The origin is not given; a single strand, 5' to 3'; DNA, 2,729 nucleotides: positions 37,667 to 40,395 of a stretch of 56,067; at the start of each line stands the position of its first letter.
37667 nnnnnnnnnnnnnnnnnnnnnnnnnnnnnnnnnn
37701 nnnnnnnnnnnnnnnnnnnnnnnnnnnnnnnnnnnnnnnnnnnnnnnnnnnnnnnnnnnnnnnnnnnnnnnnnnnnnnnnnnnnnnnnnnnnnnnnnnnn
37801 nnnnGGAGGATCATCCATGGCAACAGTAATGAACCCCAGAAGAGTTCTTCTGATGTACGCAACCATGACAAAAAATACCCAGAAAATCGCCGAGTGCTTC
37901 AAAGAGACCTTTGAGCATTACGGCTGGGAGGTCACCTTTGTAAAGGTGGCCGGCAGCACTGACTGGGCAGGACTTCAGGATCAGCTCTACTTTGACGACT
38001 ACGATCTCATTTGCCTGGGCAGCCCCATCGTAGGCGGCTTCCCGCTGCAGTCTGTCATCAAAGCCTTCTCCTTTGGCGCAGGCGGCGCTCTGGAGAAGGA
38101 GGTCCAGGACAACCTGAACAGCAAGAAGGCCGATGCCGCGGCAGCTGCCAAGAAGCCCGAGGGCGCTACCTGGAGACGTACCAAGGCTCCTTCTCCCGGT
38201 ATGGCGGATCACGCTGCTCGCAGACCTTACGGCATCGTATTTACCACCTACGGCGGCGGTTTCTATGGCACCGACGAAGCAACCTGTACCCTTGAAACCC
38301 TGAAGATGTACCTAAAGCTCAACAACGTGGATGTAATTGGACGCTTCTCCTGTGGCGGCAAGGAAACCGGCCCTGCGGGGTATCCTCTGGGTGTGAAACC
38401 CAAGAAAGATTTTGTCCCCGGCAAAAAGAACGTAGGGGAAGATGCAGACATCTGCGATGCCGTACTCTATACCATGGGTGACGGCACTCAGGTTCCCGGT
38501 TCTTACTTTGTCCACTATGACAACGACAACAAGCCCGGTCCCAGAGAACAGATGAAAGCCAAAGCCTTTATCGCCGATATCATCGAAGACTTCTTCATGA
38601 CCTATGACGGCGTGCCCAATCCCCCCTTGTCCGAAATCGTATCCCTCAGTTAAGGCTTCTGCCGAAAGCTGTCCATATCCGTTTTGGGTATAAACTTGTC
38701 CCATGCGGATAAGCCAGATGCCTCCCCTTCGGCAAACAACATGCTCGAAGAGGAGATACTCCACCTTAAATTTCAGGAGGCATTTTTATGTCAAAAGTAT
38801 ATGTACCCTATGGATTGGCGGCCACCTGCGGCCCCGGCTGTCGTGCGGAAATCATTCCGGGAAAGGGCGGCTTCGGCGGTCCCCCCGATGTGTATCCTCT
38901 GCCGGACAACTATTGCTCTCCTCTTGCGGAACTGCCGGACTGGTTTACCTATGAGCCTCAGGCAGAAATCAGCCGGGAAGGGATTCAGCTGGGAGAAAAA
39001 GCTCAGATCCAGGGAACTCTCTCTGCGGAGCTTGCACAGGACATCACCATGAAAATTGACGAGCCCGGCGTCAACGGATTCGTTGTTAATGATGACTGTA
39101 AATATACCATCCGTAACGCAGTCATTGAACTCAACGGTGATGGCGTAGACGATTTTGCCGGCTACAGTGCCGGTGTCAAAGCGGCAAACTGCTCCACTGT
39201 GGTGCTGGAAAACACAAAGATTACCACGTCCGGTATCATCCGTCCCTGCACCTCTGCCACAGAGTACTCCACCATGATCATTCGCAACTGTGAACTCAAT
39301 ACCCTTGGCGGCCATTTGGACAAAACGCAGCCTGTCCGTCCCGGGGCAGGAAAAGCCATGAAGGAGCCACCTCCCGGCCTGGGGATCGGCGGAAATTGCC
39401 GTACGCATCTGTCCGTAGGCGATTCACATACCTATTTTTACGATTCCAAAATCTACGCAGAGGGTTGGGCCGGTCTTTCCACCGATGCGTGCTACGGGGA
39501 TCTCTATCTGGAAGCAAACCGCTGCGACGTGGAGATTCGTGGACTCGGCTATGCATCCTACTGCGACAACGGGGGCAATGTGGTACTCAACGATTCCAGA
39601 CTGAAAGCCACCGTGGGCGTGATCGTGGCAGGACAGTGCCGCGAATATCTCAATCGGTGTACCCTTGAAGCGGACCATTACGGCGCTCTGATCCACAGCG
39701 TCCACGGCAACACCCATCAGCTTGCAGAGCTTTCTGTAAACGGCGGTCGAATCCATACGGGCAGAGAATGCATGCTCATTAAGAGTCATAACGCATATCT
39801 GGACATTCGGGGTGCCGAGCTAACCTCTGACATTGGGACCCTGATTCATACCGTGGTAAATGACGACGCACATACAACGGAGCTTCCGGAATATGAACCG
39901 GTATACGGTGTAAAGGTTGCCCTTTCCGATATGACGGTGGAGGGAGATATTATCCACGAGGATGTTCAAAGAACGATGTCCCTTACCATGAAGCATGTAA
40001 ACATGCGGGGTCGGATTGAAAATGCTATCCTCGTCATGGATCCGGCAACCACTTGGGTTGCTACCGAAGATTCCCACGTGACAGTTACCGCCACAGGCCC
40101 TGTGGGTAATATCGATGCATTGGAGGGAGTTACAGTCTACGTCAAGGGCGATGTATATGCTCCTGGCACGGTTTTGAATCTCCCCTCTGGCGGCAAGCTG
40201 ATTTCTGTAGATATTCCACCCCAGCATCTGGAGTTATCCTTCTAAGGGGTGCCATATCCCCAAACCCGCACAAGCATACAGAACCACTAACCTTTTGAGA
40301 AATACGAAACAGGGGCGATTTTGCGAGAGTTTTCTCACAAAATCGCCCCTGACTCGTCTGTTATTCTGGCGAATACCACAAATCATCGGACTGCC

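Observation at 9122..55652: Roughly 46-kb supercluster of mix-and-match redox / NTF2 / binding-protein modules adjacent to glycoside utilisation genes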

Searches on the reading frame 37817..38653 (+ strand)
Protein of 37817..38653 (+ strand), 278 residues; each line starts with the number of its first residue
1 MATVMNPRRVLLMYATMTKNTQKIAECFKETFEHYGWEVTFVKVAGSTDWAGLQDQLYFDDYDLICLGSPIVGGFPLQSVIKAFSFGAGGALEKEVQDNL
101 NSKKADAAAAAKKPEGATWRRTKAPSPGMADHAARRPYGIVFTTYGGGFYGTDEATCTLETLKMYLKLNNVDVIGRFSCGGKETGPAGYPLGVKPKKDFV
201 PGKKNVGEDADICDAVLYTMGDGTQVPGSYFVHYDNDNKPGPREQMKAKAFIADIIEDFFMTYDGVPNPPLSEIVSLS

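Call 7: search_protein_families(library=pfam, proteins=[window:37817-38653:+])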
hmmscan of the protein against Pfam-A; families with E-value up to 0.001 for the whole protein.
window:37817-38653:+ (278 aa): 0 families

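Call 20: search_solved_structures(query=window:37817-38653:+, max_evalue=1)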
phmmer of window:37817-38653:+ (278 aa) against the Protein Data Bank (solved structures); distinct sequences matched with E-value up to 1: 3.
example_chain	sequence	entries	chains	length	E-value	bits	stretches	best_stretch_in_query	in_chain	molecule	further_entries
2mwm_A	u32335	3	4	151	0.012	18.3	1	37-79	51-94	Putative trp repressor binding protein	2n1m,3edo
4heq_A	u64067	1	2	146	0.034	16.9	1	9-70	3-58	Flavodoxin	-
6gaq_A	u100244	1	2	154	0.6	12.7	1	8-47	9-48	Flavodoxin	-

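Call 24: search_protein_families(library=ncbifam, proteins=[window:37817-38653:+], max_evalue=0.01)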
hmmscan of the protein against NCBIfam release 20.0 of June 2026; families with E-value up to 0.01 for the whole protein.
window:37817-38653:+ (278 aa): 4 families
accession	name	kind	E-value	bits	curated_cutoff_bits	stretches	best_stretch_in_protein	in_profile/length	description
TIGR01753.1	flav_short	equivalog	7.1e-06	26.6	123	1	10-73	1-57/140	flavodoxin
NF005216.0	PRK06703.1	subfamily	4.7e-05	23.5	127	1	9-70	3-57/151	flavodoxin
NF006747.0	PRK09271.1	equivalog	0.00025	20.8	104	1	9-69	2-59/160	flavodoxin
TIGR01754.1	flav_RNR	hypoth_equivalog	0.0025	17.7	163.8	1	9-69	2-58/140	putative ribonucleotide reductase-associated flavodoxin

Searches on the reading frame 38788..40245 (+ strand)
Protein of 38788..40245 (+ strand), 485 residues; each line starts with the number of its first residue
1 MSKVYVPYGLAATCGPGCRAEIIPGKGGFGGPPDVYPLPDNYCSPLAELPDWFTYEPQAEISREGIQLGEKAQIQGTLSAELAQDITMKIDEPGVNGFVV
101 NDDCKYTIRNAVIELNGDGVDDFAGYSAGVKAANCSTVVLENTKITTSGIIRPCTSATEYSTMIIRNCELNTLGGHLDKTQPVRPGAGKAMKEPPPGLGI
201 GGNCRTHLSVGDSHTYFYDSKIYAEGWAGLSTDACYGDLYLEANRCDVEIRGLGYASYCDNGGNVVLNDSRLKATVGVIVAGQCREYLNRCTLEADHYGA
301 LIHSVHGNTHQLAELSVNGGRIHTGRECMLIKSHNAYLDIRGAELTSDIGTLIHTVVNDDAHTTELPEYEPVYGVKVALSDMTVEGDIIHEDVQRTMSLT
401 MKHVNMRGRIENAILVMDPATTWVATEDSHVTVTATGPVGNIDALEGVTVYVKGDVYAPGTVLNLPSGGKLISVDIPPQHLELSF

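Call 7: search_protein_families(library=pfam, proteins=[window:38788-40245:+])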
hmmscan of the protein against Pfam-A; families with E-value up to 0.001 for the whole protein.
window:38788-40245:+ (485 aa): 1 family
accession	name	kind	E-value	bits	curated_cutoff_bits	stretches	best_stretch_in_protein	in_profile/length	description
PF13229.12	Beta_helix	-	0.00023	21.3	25.9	0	90-174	41-114/158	Right handed beta helix region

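Call 19: search_solved_structures(query=window:38788-40245:+, max_evalue=1)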
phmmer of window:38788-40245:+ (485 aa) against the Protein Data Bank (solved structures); distinct sequences matched with E-value up to 1: 1.
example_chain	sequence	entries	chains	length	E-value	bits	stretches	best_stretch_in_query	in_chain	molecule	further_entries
2vjh_A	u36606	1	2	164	0.22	13.5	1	229-321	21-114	PHYCOERYTHRIN ALPHA CHAIN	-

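Call 24: search_protein_families(library=ncbifam, proteins=[window:38788-40245:+], max_evalue=0.01)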
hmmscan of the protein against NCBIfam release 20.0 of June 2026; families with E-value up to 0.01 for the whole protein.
window:38788-40245:+ (485 aa): 0 families

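Call 47: search_protein_families(library=pfam, proteins=[window:38788-40245:+], max_evalue=5)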
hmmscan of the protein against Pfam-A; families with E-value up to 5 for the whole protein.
window:38788-40245:+ (485 aa): 1 family
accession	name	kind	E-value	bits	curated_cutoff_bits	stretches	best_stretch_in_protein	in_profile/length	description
PF13229.12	Beta_helix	-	0.00023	21.3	25.9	1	90-174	41-114/158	Right handed beta helix region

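Call 51: find_homologous_proteins(query=window:38788-40245:+, max_evalue=0.00001)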
Query window:38788-40245:+ (485 aa): 133 proteins with E <= 0.00001 among 8000 candidates; the best 120 are listed.
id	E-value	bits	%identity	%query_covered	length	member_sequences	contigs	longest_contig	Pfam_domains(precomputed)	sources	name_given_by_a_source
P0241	0.0e+0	1032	91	100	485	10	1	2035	-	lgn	-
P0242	3.3e-223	760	67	96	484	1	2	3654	-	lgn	-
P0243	1.1e-219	748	65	100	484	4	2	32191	-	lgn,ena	-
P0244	1.8e-219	748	65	100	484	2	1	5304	-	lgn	-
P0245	2.5e-217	741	64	100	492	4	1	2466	-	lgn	-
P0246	3.7e-215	734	66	97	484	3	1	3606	-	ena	-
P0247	1.8e-213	728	64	100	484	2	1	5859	-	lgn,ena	-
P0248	2.0e-212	725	65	97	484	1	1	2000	-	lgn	-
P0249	7.1e-212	723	66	97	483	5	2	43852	-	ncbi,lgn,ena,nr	ncbi:MAG: hypothetical protein IJ206_04800 [Oscillospiraceae bacterium]|nr:hypothetical protein [Osc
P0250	1.1e-210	719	62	100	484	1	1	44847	-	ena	-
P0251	1.6e-210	718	64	97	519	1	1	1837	-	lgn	-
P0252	2.8e-210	717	65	97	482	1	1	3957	-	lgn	-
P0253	2.9e-209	714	65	97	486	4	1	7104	-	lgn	-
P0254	2.2e-177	609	56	97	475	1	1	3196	-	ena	-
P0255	7.5e-177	607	57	97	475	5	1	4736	-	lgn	-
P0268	3.6e-113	397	43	97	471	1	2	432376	-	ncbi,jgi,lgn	ncbi:MAG: hypothetical protein ACOX1U_06485 [Saccharofermentanales bacterium]|jgi:hypothetical prote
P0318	1.5e-80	290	40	78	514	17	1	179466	PF13229.13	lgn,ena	-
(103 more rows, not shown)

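Call 55: find_encoding_contigs(protein=P0268, flank=8000, max_places=1)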
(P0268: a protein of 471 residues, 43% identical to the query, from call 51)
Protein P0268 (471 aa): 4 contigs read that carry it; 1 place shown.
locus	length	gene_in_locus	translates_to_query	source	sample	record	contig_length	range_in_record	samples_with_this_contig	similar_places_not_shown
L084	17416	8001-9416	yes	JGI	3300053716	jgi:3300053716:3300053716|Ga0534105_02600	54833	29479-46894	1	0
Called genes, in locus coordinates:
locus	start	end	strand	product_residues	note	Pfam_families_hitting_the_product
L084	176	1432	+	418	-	PF12833:HTH_18, PF00165:HTH_AraC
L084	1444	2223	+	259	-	PF02872:5_nucleotid_C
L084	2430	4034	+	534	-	PF00496:SBP_bac_5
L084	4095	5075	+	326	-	PF19300:BPD_transp_1_N, PF00528:BPD_transp_1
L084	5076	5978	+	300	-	PF12911:OppC_N, PF00528:BPD_transp_1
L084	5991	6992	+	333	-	PF00005:ABC_tran, PF13304:AAA_21 (weak), PF08352:oligo_HPY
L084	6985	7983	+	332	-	PF00005:ABC_tran, PF13304:AAA_21 (faint), PF08352:oligo_HPY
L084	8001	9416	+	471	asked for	-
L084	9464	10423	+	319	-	PF04909:Amidohydro_2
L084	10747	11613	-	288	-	PF18089:DAPG_hydrolase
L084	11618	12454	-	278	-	PF02872:5_nucleotid_C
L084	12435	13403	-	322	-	PF00005:ABC_tran, PF13304:AAA_21 (faint), PF08352:oligo_HPY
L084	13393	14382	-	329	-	PF00005:ABC_tran, PF13304:AAA_21 (faint), PF08352:oligo_HPY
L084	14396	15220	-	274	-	PF12911:OppC_N, PF00528:BPD_transp_1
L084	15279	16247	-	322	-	PF19300:BPD_transp_1_N, PF00528:BPD_transp_1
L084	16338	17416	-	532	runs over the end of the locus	PF00496:SBP_bac_5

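Call 56: find_encoding_contigs(protein=P0318, flank=8000, max_places=1)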
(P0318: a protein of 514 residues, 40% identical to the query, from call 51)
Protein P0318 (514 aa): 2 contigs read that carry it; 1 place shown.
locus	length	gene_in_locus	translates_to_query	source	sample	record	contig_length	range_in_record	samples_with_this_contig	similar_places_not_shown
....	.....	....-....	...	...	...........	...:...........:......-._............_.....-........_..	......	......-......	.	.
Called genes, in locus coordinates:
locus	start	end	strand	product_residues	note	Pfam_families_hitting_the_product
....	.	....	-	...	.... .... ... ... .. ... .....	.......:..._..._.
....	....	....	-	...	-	-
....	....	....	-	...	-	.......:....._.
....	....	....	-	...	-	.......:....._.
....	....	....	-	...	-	-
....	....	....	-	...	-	-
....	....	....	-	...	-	-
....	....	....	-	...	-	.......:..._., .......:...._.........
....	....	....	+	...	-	-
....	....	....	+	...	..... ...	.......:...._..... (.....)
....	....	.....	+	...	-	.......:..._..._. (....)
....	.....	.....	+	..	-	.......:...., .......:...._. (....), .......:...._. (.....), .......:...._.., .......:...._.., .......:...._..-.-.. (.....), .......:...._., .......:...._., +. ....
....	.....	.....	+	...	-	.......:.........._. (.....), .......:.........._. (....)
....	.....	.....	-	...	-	-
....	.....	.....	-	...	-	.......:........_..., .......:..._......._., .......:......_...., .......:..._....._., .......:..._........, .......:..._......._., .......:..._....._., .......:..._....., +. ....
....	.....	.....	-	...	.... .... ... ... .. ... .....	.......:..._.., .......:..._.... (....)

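Call 61: predict_structure(alignment_id=A3)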
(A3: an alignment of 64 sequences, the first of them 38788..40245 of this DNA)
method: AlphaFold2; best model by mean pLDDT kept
length: 485 residues; sequences in the alignment: 64
mean_pLDDT: 90.9   pTM: 0.91
mean pLDDT of the five models: 90.9, 89.6, 89.6, 88.8, 88.6
residues with pLDDT >= 90: 371; 70-90: 68; 50-70: 28; < 50: 18
segments of 3 or more residues with pLDDT < 50: 38-46, 185-187, 480-485
pLDDT, mean of each block of 10 residues (from residue 1): 82 90 68 52 58 93 96 97 98 97 97 96 92 97 98 95 99 91 56 88 95 97 97 87 99 97 96 98 96 99 87 97 99 97 99 95 87 97 99 96 98 96 98 84 98 91 98 75 36
secondary structure, 60 per line:
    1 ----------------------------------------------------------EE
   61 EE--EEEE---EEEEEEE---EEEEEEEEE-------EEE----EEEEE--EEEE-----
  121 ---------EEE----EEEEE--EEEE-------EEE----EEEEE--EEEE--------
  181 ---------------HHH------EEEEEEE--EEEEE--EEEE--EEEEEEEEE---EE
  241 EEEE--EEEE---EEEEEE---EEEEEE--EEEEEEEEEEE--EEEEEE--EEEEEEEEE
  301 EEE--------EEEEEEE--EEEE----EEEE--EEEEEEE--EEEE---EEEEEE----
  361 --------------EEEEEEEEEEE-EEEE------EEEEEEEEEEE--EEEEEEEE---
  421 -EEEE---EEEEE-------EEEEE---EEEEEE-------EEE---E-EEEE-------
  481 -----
elements in order: E59-62 E65-68 E72-78 E82-90 E98-100 E105-109 E112-115 E130-132 E137-141 E144-147 E155-157 E162-166 E169-172 E205-211 E214-218 E221-224 E227-235 E239-244 E247-250 E254-259 E263-268 E271-281 E284-289 E292-303 E312-318 E321-324 E329-332 E335-341 E344-347 E351-356 E375-385 E387-390 E397-407 E410-417 E422-425 E429-433 E441-445 E449-454 E462-464 E470-473

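Call 63: fold_search(model_id=the predicted structure, library=pdb)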
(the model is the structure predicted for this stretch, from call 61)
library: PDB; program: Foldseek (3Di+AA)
matches with E <= 10: 309; with E <= 0.001: 3
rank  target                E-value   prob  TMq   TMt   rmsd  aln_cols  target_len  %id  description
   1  7xzc_A                7.3e-04  0.99  0.29  0.32  12.9       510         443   11  Mutant (R240A) of the N-terminal domain of fucoidan lyase FdlA (released 2022-09-28)
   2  1dab                  8.0e-04  1.00  0.37  0.34  10.9       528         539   13  The Structure of Bordetella Pertussis Virulence Factor P.69 Pertactin (released 1999-12-15)
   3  7xz9_A                9.3e-04  0.99  0.29  0.32  12.6       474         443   11  Mutant (E236A) of the N-terminal domain of fucoidan lyase FdlA (released 2022-09-28)
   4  7xze_A                1.2e-03  0.98  0.31  0.33  12.9       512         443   11  Mutant (H176A) of the N-terminal domain of fucoidan lyase FdlA (released 2022-09-28)
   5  7xzc_B                1.2e-03  0.99  0.30  0.32  13.0       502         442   12  Mutant (R240A) of the N-terminal domain of fucoidan lyase FdlA (released 2022-09-28)
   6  7xz7_A                1.3e-03  0.99  0.31  0.33  12.1       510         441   11  Mutant (D137A) of the N-terminal domain of fucoidan lyase FdlA (released 2022-09-28)
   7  7xza_A                2.0e-03  0.99  0.30  0.33  12.4       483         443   11  Mutant (Y242F) of the N-terminal domain of fucoidan lyase FdlA (released 2022-09-28)
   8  7c7d_A                4.0e-03  0.91  0.28  0.26  13.5       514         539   12  Crystal structure of the catalytic unit of thermostable GH87 alpha-1,3-glucanase from Streptomyces thermodiastaticus s (released 2020-11-11)
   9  9k4a_A                4.5e-03  0.85  0.26  0.20  10.8       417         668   10  Cryo-EM structure of depolymerase S2-4 from Klebsiella phage K64-1 (released 2026-03-25)
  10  7xz8                  4.7e-03  0.95  0.28  0.30  13.1       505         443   12  Mutant (K141A) of the N-terminal domain of fucoidan lyase FdlA (released 2022-09-28)
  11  7bz0_A                4.9e-03  0.51  0.22  0.22  16.5       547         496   10  complex structure of alginate lyase AlyF-OU02 with G6 (released 2021-03-10)
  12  2iou_G                6.0e-03  0.99  0.39  0.37  12.3       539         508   12  Major Tropism Determinant P1 (Mtd-P1) Variant Complexed with Bordetella brochiseptica Virulence Factor Pertactin extra (released 2007-10-23)
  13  7xzd_B                6.9e-03  0.94  0.29  0.31  12.5       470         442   12  Mutant (F179A) of the N-terminal domain of fucoidan lyase FdlA (released 2022-09-28)
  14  7w1c_B                8.4e-03  0.54  0.21  0.17  13.3       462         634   12  Crystal structure of Klebsiella pneumoniae K1 capsule-specific polysaccharide lyase in a P1 crystal form (released 2022-05-18)
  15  7xzf_A                8.9e-03  0.96  0.30  0.32  12.4       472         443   11  Wild type of the N-terminal domain of fucoidan lyase FdlA (released 2022-09-28)
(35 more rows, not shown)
